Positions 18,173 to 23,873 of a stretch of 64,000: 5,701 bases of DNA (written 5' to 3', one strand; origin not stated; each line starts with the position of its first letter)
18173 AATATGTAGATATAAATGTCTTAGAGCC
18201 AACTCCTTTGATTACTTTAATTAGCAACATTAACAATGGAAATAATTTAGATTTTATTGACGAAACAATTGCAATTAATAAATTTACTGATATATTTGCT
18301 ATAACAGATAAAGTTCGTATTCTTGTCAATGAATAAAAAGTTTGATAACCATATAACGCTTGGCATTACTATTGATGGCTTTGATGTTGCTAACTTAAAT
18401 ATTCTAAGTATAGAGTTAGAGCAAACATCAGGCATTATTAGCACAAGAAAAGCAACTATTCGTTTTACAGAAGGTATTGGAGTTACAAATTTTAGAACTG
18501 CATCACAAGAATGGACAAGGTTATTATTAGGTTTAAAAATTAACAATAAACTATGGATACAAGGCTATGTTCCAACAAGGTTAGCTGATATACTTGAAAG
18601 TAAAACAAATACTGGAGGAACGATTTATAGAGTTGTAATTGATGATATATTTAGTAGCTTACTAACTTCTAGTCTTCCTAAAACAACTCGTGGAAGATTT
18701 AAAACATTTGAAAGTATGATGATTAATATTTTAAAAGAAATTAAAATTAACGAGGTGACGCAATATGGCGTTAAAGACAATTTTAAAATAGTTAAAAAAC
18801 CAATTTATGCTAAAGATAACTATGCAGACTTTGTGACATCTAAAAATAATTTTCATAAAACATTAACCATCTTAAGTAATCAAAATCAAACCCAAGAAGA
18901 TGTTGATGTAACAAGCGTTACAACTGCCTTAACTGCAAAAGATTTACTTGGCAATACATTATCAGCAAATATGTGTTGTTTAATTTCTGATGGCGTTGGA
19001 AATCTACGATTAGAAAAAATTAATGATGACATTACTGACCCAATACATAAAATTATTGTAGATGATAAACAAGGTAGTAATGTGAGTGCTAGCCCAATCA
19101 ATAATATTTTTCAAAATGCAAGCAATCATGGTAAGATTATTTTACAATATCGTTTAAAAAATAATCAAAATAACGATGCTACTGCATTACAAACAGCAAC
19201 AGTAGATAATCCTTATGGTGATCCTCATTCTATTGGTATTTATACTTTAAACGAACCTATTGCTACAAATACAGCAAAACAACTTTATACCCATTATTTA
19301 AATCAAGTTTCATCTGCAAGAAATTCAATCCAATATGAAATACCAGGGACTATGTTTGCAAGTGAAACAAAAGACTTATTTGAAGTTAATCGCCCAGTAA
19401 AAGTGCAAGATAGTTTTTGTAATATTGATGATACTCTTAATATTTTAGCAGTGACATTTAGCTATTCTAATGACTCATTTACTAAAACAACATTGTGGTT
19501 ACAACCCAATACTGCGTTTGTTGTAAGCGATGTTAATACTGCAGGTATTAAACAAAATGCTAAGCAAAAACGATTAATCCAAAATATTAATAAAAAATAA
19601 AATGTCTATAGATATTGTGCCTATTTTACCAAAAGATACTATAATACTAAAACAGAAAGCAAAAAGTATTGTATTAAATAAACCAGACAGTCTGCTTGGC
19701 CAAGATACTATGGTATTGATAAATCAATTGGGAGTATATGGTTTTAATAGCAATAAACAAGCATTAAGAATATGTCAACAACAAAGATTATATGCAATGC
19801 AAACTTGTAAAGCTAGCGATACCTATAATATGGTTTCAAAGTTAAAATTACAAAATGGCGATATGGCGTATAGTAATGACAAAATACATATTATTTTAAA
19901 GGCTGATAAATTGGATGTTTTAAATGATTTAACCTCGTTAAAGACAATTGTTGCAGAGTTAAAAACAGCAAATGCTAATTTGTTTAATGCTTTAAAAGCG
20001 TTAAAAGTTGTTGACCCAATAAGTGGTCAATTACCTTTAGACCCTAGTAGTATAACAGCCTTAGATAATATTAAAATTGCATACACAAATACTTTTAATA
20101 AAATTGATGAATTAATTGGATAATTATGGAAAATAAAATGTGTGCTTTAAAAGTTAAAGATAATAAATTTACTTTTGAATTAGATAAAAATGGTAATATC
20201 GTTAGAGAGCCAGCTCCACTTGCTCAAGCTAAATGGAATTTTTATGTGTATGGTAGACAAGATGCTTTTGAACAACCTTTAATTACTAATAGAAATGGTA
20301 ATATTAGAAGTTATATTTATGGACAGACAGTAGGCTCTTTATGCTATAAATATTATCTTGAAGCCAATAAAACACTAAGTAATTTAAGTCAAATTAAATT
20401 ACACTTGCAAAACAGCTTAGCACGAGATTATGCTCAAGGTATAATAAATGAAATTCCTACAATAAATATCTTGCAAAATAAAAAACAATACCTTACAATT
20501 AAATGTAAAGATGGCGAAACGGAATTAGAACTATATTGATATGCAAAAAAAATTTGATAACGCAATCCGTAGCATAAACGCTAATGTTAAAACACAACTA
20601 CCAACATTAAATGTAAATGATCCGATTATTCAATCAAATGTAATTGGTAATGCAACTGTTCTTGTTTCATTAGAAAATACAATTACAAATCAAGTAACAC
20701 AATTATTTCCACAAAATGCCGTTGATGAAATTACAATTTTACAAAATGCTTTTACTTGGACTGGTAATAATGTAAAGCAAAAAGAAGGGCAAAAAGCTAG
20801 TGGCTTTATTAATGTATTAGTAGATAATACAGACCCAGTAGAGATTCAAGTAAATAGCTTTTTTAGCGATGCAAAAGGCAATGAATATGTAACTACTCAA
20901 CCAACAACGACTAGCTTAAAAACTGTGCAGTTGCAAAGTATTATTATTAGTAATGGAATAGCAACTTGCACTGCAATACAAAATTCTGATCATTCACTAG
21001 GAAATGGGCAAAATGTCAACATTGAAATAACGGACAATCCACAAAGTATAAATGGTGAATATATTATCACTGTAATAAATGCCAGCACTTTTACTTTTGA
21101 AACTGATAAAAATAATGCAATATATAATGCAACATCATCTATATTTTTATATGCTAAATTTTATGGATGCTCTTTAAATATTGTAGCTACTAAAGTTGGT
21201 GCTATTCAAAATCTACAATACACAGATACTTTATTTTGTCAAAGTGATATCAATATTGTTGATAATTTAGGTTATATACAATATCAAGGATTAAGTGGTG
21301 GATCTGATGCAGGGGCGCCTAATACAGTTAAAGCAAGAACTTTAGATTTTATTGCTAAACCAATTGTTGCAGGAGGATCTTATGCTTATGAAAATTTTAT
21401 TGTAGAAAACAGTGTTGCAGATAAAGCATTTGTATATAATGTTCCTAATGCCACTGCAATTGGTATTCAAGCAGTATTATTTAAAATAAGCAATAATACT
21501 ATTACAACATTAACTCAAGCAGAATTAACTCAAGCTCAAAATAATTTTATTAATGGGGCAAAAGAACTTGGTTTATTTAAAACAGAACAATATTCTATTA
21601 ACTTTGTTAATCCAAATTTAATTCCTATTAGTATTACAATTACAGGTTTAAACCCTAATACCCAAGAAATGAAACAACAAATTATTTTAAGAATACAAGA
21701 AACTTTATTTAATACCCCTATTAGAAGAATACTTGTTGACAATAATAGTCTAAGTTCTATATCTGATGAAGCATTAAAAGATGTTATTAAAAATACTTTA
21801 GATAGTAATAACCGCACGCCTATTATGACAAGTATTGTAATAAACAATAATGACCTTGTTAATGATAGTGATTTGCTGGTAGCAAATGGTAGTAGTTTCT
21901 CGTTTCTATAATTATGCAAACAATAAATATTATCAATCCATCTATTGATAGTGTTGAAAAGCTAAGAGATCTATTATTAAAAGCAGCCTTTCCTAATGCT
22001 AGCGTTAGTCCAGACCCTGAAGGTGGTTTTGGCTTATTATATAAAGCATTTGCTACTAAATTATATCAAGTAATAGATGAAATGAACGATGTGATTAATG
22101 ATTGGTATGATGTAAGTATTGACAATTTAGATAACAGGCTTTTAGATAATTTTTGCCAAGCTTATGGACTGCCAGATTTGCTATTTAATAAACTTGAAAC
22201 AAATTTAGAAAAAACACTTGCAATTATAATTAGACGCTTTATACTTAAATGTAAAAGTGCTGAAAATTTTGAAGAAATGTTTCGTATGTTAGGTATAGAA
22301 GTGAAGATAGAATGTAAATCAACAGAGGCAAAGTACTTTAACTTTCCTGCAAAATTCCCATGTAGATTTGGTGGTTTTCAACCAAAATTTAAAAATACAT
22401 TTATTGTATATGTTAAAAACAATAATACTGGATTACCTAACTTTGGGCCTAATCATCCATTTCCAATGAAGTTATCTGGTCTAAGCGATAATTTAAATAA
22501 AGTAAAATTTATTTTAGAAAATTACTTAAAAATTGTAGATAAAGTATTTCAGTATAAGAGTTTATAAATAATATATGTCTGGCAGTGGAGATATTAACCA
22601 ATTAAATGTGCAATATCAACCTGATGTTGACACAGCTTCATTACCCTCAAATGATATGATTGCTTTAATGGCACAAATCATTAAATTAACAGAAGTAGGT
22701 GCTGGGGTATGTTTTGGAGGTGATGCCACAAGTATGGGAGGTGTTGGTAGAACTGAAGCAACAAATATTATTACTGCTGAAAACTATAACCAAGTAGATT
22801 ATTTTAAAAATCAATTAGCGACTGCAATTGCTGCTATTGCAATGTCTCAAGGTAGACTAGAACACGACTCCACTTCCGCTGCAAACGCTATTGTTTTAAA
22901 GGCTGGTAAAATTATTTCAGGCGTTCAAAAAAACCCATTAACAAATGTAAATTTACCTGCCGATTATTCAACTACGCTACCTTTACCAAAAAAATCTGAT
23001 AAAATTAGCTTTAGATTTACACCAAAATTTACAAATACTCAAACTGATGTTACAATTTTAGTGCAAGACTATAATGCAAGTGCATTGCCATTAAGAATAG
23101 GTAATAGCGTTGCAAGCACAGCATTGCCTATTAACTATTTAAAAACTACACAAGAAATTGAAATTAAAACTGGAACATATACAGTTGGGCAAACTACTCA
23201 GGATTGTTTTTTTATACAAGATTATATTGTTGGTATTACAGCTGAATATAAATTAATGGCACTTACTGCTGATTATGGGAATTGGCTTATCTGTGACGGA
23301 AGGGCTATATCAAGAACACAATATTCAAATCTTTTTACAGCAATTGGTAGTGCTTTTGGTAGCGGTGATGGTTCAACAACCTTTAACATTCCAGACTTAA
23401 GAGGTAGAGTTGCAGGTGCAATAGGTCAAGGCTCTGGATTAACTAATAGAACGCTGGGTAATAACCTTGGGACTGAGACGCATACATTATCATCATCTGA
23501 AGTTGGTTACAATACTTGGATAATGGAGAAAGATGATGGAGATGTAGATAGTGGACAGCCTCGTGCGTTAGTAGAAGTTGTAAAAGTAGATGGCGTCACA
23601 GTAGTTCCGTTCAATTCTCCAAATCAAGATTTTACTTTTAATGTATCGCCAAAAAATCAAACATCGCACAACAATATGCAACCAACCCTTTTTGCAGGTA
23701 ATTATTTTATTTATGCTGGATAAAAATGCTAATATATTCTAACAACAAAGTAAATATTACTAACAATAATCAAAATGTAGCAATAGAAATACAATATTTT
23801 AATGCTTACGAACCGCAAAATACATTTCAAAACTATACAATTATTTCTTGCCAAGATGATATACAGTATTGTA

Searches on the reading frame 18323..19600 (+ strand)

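Call 68: search_protein_families(library=phrogs, proteins=[window:18323-19600:+], max_evalue=0.00001)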
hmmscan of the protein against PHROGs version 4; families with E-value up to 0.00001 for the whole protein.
window:18323-19600:+ (425 aa): 1 family
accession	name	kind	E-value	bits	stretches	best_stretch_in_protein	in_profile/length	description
phrog_177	-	tail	3.4e-06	27.2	1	194-408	212-421/623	baseplate hub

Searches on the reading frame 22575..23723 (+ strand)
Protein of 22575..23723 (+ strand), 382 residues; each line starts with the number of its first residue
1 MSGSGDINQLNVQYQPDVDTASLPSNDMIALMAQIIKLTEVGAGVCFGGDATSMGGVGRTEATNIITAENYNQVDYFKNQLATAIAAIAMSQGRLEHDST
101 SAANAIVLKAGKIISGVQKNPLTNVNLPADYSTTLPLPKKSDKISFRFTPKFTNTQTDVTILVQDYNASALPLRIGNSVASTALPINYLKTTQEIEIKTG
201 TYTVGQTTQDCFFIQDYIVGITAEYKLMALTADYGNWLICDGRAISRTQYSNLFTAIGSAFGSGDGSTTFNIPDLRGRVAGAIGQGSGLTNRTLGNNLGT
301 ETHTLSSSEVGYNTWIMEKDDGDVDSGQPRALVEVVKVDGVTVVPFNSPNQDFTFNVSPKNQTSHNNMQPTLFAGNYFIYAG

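Call 68: search_protein_families(library=phrogs, proteins=[window:22575-23723:+], max_evalue=0.00001)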
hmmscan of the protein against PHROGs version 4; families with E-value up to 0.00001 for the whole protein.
window:22575-23723:+ (382 aa): 10 families
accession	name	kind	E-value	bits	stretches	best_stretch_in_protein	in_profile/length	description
phrog_9116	-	tail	1.1e-23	84.8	1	227-379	66-209/455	tail protein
phrog_19618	-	tail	5.3e-16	59.6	1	237-309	153-225/387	tail collar protein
phrog_1858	-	tail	5e-15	55.5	1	60-308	45-229/1018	tail fiber protein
phrog_25747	-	tail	4.5e-13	49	1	233-293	691-752/901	tail fiber protein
phrog_523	-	tail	3.2e-10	40.4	1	235-278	501-534/673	tail collar fiber protein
phrog_38759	-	unknown function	1e-09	38.4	1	81-286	613-821/920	-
phrog_327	-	tail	8.8e-09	36.2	1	164-379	259-439/618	tail protein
phrog_31611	-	tail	8.7e-08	32.7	1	239-295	183-237/385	tail collar protein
phrog_14307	-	unknown function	3.4e-06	27.8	0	235-291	63-109/137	-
phrog_4924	-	tail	8.8e-06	24.9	1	232-333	591-697/1022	short tail fiber protein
